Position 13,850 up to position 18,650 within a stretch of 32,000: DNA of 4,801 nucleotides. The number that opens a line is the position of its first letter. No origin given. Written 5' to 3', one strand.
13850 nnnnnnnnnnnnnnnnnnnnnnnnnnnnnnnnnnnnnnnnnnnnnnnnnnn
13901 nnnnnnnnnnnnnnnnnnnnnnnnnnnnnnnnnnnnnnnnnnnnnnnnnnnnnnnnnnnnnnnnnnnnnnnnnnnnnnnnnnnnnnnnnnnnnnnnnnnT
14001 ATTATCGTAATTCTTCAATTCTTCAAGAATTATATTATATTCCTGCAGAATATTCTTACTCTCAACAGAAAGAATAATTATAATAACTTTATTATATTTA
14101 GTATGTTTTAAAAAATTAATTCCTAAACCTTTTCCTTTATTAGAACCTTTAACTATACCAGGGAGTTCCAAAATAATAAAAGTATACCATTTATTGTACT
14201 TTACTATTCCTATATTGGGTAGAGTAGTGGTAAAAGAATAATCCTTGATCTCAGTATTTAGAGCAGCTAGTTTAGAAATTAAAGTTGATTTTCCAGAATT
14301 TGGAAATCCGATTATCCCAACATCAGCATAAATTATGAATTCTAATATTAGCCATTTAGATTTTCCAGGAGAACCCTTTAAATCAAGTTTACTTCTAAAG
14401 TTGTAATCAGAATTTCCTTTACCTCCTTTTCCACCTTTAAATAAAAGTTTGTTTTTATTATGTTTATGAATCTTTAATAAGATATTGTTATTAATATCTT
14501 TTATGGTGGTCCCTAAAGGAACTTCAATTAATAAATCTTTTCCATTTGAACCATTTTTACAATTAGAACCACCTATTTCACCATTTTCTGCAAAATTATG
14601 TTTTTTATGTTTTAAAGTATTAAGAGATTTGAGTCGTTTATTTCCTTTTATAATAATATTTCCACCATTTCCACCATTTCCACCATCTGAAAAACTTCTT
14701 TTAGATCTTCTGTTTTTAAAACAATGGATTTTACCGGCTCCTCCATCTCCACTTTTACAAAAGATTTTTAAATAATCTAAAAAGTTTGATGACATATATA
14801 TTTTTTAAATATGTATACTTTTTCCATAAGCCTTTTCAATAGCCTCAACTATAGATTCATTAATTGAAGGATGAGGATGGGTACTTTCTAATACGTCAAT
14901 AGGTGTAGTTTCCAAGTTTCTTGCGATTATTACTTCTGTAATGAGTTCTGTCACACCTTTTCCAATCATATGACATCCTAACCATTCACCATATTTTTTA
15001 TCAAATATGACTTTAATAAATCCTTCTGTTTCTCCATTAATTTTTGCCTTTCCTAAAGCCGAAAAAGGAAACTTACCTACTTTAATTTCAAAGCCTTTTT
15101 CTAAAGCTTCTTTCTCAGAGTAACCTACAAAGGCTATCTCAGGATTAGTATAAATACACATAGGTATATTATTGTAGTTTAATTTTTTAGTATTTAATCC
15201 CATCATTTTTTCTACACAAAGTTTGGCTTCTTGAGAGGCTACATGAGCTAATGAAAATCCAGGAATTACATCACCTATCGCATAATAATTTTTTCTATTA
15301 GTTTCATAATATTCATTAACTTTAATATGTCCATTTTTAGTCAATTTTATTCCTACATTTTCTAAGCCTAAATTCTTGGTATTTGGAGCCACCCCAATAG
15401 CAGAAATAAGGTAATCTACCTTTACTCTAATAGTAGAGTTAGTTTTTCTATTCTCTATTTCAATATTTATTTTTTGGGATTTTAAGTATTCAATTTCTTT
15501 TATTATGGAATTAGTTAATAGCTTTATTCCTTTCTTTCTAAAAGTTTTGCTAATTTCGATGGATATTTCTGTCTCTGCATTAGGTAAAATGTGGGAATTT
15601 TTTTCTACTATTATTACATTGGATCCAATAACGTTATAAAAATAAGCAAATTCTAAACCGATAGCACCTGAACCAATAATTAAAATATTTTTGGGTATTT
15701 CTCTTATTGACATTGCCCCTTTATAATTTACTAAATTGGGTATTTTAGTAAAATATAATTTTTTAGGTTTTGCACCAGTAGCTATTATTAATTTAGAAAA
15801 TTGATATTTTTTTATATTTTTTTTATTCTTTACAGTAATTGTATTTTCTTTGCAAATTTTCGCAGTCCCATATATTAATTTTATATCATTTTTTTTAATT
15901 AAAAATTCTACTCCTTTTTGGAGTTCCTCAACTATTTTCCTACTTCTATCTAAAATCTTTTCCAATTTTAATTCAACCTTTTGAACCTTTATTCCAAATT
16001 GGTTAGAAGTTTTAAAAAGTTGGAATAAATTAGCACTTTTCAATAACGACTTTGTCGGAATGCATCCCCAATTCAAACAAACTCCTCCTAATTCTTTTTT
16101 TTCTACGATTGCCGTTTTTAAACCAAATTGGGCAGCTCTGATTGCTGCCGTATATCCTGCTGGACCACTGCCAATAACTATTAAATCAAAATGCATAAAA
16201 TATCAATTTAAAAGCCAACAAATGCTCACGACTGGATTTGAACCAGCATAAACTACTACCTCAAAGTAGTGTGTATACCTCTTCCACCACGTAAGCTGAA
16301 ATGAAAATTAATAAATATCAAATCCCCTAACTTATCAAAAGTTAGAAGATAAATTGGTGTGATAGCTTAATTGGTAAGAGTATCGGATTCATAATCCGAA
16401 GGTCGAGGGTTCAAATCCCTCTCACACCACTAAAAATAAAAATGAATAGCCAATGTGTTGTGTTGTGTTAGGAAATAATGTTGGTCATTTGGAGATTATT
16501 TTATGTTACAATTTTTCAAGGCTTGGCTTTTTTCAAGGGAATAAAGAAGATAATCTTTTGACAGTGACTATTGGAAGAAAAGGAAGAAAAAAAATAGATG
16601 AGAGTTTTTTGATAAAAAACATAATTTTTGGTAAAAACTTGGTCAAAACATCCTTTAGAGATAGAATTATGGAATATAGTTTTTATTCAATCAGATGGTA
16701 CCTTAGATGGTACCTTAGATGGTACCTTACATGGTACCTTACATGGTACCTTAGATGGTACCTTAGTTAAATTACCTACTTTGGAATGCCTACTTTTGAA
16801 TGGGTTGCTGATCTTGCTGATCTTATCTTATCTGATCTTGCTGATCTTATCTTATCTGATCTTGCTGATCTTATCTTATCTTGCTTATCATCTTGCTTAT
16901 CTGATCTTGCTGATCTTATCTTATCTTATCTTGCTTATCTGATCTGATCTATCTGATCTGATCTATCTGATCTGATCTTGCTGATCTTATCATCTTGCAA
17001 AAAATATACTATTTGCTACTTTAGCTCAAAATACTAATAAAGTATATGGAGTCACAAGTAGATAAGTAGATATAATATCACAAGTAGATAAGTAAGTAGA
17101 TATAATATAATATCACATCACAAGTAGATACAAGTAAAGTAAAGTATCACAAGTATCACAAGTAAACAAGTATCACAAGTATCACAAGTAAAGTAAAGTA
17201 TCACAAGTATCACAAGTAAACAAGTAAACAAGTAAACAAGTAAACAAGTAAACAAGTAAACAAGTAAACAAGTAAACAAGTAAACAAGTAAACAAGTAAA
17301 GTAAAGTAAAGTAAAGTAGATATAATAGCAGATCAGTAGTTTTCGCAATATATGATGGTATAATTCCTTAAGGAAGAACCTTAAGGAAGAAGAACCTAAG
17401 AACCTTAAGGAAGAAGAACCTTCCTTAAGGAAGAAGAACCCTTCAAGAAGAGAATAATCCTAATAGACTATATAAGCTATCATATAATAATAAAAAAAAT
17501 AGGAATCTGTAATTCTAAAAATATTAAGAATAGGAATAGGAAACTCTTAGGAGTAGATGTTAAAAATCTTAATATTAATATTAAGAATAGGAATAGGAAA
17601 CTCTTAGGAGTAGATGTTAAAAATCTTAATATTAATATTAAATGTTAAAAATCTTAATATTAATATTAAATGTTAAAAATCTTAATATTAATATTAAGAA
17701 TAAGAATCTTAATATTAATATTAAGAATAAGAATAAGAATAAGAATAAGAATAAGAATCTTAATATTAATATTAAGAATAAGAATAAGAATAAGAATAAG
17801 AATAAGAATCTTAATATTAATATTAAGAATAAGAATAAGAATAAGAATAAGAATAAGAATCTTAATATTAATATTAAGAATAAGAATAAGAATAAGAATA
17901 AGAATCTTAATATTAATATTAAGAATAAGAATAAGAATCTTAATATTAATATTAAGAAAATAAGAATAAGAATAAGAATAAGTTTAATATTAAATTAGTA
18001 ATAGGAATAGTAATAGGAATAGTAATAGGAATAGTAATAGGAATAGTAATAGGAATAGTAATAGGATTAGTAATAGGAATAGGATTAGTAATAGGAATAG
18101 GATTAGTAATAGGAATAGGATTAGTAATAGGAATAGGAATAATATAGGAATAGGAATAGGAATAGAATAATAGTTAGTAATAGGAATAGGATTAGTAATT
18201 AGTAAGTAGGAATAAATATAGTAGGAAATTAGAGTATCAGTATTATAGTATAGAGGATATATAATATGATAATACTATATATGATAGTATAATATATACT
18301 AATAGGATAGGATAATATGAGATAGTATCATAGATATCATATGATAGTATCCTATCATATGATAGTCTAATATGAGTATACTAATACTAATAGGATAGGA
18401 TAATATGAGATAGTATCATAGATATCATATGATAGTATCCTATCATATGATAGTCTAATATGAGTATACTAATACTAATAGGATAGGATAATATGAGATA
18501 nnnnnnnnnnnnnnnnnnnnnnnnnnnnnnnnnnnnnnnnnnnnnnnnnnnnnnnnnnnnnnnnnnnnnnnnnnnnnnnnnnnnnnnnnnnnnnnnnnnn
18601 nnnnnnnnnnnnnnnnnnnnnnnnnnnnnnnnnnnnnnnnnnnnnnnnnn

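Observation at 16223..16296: tRNA-Leu(GAG) that has lost the class II long variable arm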

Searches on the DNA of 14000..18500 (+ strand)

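Call 8: search_dna_similar(query=window:14000-18500:+, collection=plasmids, mode=near, max_rows=5)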
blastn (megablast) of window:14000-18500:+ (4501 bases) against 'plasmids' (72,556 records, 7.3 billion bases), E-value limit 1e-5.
No match.

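Call 11: search_rna_families(source=window, start=16180, end=16340, threshold=evalue, max_evalue=1, show_alignments=3)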
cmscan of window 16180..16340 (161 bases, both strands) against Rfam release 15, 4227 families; matches with E-value up to 1: 1.
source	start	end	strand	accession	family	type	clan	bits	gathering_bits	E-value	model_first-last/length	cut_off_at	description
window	16223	16296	-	RF00005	tRNA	Gene; tRNA;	CL00001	53.3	29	3.1e-11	1-71/71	no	tRNA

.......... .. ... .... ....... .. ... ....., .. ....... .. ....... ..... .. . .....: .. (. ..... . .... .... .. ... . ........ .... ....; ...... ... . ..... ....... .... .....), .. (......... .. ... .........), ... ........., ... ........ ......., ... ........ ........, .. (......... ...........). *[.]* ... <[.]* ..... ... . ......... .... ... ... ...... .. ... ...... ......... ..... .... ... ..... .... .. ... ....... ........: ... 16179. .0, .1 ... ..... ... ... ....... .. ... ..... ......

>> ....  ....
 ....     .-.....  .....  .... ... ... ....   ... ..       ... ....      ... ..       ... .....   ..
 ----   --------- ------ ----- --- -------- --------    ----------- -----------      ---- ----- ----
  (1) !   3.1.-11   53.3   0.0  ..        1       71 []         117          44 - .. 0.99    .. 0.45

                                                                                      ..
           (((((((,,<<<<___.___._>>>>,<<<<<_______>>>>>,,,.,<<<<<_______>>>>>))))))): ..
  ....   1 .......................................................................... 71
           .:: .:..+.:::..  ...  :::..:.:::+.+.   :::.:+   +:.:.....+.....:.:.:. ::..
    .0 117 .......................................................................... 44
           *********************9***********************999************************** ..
